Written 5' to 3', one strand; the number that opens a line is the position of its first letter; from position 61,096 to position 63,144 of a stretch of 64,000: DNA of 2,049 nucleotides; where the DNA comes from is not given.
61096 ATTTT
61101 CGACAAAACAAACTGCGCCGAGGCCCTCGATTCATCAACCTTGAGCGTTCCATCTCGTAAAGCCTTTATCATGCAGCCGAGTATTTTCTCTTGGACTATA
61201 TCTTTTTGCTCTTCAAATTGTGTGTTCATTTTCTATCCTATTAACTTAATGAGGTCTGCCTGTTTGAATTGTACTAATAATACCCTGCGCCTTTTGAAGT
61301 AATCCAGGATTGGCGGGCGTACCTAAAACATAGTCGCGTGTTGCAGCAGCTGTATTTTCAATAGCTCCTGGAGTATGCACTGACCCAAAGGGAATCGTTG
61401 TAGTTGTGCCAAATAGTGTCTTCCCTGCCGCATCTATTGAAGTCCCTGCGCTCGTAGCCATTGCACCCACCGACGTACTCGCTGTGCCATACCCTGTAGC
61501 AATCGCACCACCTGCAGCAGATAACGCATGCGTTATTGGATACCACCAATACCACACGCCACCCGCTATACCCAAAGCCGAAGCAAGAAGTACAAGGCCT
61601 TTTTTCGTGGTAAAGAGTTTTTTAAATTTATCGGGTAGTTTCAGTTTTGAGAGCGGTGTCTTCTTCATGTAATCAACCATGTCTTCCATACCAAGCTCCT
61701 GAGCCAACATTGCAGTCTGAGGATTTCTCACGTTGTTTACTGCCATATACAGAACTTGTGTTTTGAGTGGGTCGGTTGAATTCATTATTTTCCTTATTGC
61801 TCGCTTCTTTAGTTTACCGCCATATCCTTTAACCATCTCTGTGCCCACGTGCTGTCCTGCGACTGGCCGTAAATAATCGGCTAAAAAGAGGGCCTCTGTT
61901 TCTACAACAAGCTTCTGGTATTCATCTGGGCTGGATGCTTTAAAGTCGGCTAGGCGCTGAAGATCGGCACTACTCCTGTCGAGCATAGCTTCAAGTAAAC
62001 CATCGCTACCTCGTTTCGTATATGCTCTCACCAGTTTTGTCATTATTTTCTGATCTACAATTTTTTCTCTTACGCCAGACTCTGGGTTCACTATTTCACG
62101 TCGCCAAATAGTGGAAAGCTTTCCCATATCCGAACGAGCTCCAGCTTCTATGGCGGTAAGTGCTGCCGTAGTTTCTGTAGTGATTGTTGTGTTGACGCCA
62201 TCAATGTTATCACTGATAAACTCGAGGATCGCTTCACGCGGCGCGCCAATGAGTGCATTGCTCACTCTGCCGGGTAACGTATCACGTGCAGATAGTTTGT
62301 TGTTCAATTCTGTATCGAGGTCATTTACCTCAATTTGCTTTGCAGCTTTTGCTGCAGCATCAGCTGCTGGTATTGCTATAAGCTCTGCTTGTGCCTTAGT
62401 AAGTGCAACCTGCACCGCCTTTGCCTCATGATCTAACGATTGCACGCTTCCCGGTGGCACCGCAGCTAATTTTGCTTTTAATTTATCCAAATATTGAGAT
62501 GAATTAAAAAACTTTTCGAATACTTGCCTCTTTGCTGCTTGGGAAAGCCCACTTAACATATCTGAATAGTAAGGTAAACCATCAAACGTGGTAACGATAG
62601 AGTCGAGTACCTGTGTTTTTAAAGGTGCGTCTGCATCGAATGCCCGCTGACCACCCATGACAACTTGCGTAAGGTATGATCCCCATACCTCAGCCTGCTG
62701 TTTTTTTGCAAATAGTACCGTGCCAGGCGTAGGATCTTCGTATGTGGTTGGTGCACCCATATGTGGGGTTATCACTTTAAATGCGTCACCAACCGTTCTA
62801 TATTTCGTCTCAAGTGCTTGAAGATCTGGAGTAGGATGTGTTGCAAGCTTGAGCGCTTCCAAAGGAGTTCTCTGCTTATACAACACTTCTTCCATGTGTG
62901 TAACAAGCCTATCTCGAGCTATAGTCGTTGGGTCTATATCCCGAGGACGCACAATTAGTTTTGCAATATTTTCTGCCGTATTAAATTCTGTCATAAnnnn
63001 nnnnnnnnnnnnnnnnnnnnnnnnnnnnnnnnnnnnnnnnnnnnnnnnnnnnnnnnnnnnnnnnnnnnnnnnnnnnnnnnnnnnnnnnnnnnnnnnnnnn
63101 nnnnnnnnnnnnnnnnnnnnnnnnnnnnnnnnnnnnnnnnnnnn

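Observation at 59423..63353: Duplicated two-gene module: small acidic helical protein coupled to a large tail-anchored protein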

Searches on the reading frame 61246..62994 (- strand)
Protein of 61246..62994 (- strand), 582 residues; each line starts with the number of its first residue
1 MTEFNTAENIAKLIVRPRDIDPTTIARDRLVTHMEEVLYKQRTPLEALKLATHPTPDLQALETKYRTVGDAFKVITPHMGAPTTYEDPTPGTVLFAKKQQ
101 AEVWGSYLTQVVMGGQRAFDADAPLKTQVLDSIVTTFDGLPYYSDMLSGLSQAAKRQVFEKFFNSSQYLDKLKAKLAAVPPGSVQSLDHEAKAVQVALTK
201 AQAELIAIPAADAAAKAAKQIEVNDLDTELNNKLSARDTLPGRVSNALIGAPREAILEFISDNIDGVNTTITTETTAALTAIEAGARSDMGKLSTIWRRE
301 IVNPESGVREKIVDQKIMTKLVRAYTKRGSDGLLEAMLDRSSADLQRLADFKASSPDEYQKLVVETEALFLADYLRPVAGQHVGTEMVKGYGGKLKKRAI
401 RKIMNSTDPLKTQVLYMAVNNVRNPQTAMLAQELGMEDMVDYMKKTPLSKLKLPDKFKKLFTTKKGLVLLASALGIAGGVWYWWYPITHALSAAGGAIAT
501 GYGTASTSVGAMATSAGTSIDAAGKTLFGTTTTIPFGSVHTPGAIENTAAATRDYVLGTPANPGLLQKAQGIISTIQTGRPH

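Call 5: search_protein_families(library=pfam, proteins=[window:61246-62994:-], max_evalue=1)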
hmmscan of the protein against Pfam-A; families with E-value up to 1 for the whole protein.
window:61246-62994:- (582 aa): 0 families

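Call 6: search_protein_families(library=ncbifam, proteins=[window:61246-62994:-], max_evalue=1)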
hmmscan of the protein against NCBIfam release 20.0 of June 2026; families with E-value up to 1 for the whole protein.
window:61246-62994:- (582 aa): 1 family
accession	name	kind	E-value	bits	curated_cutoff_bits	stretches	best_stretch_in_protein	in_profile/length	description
NF052420.1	translocon_SseD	equivalog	0.79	9.8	130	0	326-367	83-124/152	type III secretion system translocon protein SseD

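Call 11: find_encoding_contigs(protein=window:61246-62994:-, flank=10000, max_places=6)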
Protein window:61246-62994:- (582 aa): no gene with exactly this product is on record in the collection.

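Call 12: find_homologous_proteins(query=window:61246-62994:-)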
Query window:61246-62994:- (582 aa): 2 proteins with E <= 0.001 among 8000 candidates.
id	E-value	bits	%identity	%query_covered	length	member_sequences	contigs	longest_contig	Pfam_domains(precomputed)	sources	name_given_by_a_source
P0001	0.0e+0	1220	96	100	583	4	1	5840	-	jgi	-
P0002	1.0e-268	911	77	94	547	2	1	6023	-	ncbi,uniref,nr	ncbi:hypothetical protein COU88_03650 [Candidatus Roizmanbacteria bacterium CG10_big_fil_rev_8_21_14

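Call 13: find_encoding_contigs(protein=P0002, flank=10000)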
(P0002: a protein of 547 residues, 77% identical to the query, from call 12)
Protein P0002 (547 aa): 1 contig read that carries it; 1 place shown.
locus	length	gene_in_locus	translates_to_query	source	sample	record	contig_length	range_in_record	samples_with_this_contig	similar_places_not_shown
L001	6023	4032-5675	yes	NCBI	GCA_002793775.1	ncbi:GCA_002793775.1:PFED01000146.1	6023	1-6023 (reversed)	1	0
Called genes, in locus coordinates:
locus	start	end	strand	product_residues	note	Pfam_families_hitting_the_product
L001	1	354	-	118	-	PF06414:Zeta_toxin (weak), PF07931:CPT (weak), PF13671:AAA_33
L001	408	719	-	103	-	PF00581:Rhodanese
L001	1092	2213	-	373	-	-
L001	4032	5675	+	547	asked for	-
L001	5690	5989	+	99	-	-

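Call 14: find_encoding_contigs(protein=P0001, flank=10000)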
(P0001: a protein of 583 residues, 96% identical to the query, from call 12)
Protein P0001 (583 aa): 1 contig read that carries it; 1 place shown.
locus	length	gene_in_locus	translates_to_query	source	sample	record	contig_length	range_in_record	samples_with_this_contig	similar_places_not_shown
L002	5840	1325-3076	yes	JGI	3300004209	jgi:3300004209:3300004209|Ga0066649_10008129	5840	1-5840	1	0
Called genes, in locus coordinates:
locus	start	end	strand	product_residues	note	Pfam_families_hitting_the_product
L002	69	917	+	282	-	-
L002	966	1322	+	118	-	-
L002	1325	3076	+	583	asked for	-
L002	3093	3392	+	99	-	-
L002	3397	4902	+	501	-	-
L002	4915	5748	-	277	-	-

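Call 35: search_protein_representatives(protein=window:61246-62994:-)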
Query: 582 residues. Proteins with E-value up to 0.001 (for the whole library): 6; up to 1e-10: 3; up to 1e-30: 2. The best 6 are listed.
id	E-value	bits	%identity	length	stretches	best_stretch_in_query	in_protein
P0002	3.2e-269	910.7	78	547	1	34-581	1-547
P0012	1.7e-69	251.5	58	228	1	1-223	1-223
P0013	1.6e-18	83.3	28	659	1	145-483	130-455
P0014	1.9e-08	50.1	24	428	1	148-452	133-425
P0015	1.3e-04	37.5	25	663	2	230-559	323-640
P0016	1.8e-04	36.9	40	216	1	430-550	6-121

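Call 37: find_encoding_contigs(protein=P0013, flank=10000)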
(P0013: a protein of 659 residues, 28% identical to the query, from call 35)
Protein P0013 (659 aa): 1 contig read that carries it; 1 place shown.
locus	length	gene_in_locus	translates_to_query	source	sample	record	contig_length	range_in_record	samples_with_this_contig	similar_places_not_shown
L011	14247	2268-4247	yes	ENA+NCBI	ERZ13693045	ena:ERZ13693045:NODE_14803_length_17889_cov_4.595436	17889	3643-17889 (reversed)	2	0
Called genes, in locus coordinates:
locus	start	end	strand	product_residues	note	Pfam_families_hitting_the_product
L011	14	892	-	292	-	PF00152:tRNA-synt_2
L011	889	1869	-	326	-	-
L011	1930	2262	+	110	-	-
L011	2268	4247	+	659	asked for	-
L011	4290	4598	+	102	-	-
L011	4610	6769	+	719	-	-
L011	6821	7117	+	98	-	-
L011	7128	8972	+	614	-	-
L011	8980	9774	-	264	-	-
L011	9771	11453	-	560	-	-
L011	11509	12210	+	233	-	-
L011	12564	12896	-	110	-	-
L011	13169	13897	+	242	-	PF04085:MreC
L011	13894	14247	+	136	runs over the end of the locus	-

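Call 38: find_encoding_contigs(protein=P0015, flank=10000)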
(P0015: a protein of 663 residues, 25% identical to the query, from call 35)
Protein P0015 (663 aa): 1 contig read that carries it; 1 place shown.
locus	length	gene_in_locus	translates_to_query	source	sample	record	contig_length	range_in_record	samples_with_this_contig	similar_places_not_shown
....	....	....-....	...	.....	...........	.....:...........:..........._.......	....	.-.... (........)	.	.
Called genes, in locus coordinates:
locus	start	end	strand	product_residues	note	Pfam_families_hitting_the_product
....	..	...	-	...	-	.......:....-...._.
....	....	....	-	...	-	-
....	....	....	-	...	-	-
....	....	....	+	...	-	-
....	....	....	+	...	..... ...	-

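Call 45: predict_structure(alignment_id=A4)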
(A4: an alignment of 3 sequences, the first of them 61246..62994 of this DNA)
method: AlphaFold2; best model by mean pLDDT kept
length: 582 residues; sequences in the alignment: 3
mean_pLDDT: 45.6   pTM: 0.25
mean pLDDT of the five models: 45.6, 45.1, 43.4, 42.0, 39.2
residues with pLDDT >= 90: 0; 70-90: 41; 50-70: 175; < 50: 366
segments of 3 or more residues with pLDDT < 50: 1-118, 121-123, 178-185, 238-258, 278-295, 301-303, 307-311, 375-517, 526-530, 534-545, 572-582
pLDDT, mean of each block of 10 residues (from residue 1): 31 27 31 34 34 38 30 23 26 33 45 48 53 57 51 64 57 49 46 83 85 81 83 56 31 44 55 54 37 49 44 58 63 63 58 55 54 44 27 38 40 34 28 29 32 35 33 28 38 39 37 44 48 45 47 54 54 44 32
secondary structure, 60 per line:
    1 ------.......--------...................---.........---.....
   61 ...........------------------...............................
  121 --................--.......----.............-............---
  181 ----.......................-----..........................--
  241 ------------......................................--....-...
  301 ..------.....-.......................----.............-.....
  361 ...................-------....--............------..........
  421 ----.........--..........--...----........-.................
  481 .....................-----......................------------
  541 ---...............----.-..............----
elements in order: H7-13 H22-40 H44-52 H56-71 H90-120 H123-138 H141-147 H152-164 H166-177 H185-207 H213-238 H253-290 H293-296 E298-302 E309-313 H315-337 H342-354 H356-379 H387-390 H393-404 H411-420 H425-433 H436-445 H455-462 H464-501 H507-528 H544-557 H565-578

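Call 46: search_solved_structures(query=A5, max_evalue=10)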
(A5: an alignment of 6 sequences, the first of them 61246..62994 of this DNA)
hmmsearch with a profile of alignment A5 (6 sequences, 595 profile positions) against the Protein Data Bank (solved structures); distinct sequences matched with E-value up to 10: 3.
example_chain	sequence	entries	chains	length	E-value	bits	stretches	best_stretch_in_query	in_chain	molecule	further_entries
6tug_A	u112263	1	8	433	0.11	14.4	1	121-200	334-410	CRISPR system endoribonuclease Csm6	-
4c47_A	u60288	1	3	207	0.27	13.2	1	23-82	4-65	INNER MEMBRANE LIPOPROTEIN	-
5mqc_B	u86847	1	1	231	0.36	12.8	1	92-160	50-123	VP2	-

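Call 50: find_related_loci(query=A7, collection=genome_contigs, flank=10000)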
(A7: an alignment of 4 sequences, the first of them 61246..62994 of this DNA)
Query A7 (582 aa) in genome_contigs; peptide patterns used: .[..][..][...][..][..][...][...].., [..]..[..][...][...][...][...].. (x = any residue, [..] = any of these).
131 stretches matched a pattern; 1 encode a relative of the query (tblastn E <= 1e-3); 1 distinct loci.
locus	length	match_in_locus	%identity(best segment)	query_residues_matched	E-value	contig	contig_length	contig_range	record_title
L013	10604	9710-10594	24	146-452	3e-15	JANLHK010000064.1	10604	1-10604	MAG: Candidatus Roizmanbacteria bacterium isolate P6-15 k99_263709, whole genome shotgun sequence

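Call 52: find_related_loci(query=A7, collection=metagenome_contigs, flank=10000)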
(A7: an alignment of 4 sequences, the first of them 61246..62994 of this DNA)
Query A7 (582 aa) in metagenome_contigs; peptide patterns used: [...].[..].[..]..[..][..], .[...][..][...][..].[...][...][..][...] (x = any residue, [..] = any of these).
225 stretches matched a pattern; 4 encode a relative of the query (tblastn E <= 1e-3); 3 distinct loci.
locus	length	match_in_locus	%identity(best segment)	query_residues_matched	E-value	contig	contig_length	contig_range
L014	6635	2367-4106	77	1-581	0e+0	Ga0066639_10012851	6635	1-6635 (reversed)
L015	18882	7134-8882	95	1-582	0e+0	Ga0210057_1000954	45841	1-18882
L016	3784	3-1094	77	217-581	0e+0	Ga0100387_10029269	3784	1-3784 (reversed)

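Call 53: search_protein_families(library=padloc, proteins=[window:61246-62994:-], max_evalue=0.1)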
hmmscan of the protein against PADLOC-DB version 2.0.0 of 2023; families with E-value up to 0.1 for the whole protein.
window:61246-62994:- (582 aa): 0 families

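Call 54: search_protein_families(library=phrogs, proteins=[window:61246-62994:-], max_evalue=0.1)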
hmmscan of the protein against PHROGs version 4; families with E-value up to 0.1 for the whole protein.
window:61246-62994:- (582 aa): 1 family
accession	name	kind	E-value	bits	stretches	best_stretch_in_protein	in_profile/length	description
phrog_21225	-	DNA, RNA and nucleotide metabolism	0.0076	16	1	182-324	40-175/574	exonuclease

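Call 55: search_protein_families(library=pfam, proteins=[L011:4610-6769:+, P0013, P0015, L011:7128-8972:+, L011:889-1869:-], max_evalue=0.1)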
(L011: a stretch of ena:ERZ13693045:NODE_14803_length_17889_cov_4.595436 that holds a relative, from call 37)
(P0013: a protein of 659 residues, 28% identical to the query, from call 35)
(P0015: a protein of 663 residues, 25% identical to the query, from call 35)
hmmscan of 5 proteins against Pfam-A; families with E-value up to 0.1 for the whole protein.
L011:4610-6769:+ (719 aa): 2 families
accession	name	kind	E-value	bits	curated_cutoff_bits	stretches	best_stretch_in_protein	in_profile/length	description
PF13720.11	Acetyltransf_11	-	0.00059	20.6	24.5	0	275-342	27-82/82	Udp N-acetylglucosamine O-acyltransferase; Domain 2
PF02881.24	SRP54_N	-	0.052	14.2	22.4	0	238-271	9-51/75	SRP54-type protein, helical bundle domain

P0013 (659 aa): 0 families

P0015 (663 aa): 0 families

L011:7128-8972:+ (614 aa): 3 families
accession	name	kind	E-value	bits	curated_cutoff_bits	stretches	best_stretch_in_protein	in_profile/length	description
PF11640.13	TAN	-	0.0005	20.7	27.1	1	324-388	4-69/150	Telomere-length maintenance and DNA damage repair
PF16083.10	Phage_holin_3_3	-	0.027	15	28.4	1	554-605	24-73/78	LydA holin phage, holin superfamily III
PF17440.7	Thiol_cytolys_C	-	0.082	13.5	23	0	394-420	16-42/102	Thiol-activated cytolysin beta sandwich domain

L011:889-1869:- (326 aa): 3 families
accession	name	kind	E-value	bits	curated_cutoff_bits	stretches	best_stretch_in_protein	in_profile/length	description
PF06576.17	DUF1133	-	0.0043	16.9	23.1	1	201-282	56-131/176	Protein of unknown function (DUF1133)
PF25101.1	Spectrin_7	-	0.013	16.3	27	0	218-282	32-98/99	Animal spectrin repeats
PF18977.5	DUF5713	-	0.083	13.7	27.3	0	75-145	17-88/107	Family of unknown function (DUF5713)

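Call 82: search_dna_similar(query=window:61246-62994:-, collection=phages, mode=protein, max_evalue=0.01, max_rows=10)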
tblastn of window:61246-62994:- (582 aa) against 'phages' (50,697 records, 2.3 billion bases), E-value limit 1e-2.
No match.

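Call 84: find_related_loci(query=A7, collection=viral_contigs, flank=5000)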
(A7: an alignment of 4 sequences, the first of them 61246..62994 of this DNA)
Query A7 (582 aa) in viral_contigs; peptide patterns used: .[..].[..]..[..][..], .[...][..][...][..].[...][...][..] (x = any residue, [..] = any of these).
47 stretches matched a pattern, but none encodes a relative of the query by tblastn (E <= 1e-3).

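Call 93: search_protein_families(library=pfam, alignment_id=A5, max_evalue=1)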
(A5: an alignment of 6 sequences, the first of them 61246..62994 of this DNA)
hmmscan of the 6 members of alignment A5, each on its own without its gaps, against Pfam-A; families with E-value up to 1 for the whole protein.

A. member 1, window:61246-62994:- (582 aa): 0 families

B. families by the number of members that match (of 6 scanned): 5 families
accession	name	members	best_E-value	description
PF13720.11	Acetyltransf_11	1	0.00059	Udp N-acetylglucosamine O-acyltransferase; Domain 2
PF02881.24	SRP54_N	1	0.052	SRP54-type protein, helical bundle domain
PF17522.7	DUF5446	1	0.19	Family of unknown function (DUF5446)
PF16630.10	APC_u5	1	0.33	Unstructured region on APC between 1st and 2nd catenin-bdg motifs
PF22694.1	CtpB_N-like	1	0.36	Activating protease CtpB N-terminal domain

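Call 96: list_cluster_members(proteins=[P0013, P0015, P0014, P0016, P0012, P0005, P0007, P0009])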
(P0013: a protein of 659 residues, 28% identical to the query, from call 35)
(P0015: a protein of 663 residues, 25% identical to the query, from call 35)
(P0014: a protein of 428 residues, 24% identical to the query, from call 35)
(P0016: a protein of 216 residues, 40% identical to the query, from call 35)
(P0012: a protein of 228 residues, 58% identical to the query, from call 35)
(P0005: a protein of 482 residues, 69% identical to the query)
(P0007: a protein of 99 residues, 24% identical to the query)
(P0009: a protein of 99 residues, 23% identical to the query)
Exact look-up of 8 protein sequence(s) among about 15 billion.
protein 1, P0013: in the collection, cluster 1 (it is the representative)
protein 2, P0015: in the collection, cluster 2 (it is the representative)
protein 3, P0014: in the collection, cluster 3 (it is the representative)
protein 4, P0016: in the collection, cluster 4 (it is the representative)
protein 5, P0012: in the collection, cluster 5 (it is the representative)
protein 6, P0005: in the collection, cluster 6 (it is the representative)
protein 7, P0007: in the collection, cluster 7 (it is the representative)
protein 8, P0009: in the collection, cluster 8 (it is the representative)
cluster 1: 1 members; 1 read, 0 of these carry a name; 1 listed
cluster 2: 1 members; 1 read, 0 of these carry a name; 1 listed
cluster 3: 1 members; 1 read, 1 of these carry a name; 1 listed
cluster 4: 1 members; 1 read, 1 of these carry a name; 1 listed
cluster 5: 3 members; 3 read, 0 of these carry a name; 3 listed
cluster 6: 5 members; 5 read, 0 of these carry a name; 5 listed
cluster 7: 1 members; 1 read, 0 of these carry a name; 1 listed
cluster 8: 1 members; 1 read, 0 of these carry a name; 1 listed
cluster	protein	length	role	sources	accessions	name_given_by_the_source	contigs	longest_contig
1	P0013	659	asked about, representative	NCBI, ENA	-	-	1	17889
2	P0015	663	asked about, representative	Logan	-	-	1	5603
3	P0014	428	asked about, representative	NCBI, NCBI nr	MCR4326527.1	MAG: hypothetical protein NUV52_02650, partial [Candidatus Roizmanbacteria bacterium] | hypothetical protein [Candidatus Roizmanbacteria bacterium]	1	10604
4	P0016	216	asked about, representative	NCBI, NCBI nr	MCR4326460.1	MAG: hypothetical protein NUV52_02285, partial [Candidatus Roizmanbacteria bacterium] | hypothetical protein [Candidatus Roizmanbacteria bacterium]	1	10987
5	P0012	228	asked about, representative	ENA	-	-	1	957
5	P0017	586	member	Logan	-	-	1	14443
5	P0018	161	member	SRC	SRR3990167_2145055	-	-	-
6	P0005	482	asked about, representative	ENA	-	-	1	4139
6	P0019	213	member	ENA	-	-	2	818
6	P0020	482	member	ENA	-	-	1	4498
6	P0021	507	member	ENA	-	-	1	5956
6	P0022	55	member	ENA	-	-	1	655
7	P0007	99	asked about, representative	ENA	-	-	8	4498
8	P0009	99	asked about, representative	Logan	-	-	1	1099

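Call 100: find_encoding_contigs(protein=P0017, flank=10000)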
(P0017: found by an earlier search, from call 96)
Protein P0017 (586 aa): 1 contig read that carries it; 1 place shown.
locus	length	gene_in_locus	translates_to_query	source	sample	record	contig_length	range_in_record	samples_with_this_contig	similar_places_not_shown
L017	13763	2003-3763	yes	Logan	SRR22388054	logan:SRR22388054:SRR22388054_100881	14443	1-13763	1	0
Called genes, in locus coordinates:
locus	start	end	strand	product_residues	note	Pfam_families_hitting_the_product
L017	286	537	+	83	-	-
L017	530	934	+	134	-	PF01850:PIN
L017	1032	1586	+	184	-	-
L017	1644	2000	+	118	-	-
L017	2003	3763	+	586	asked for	-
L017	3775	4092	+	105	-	-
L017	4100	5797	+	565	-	-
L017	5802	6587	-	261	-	-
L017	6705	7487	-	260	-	PF20257:SAM_HAT_C (weak)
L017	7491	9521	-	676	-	PF13620:CarboxypepD_reg (faint)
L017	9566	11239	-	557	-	-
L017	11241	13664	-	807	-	-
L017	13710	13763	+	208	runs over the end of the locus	PF00963:Cohesin (weak)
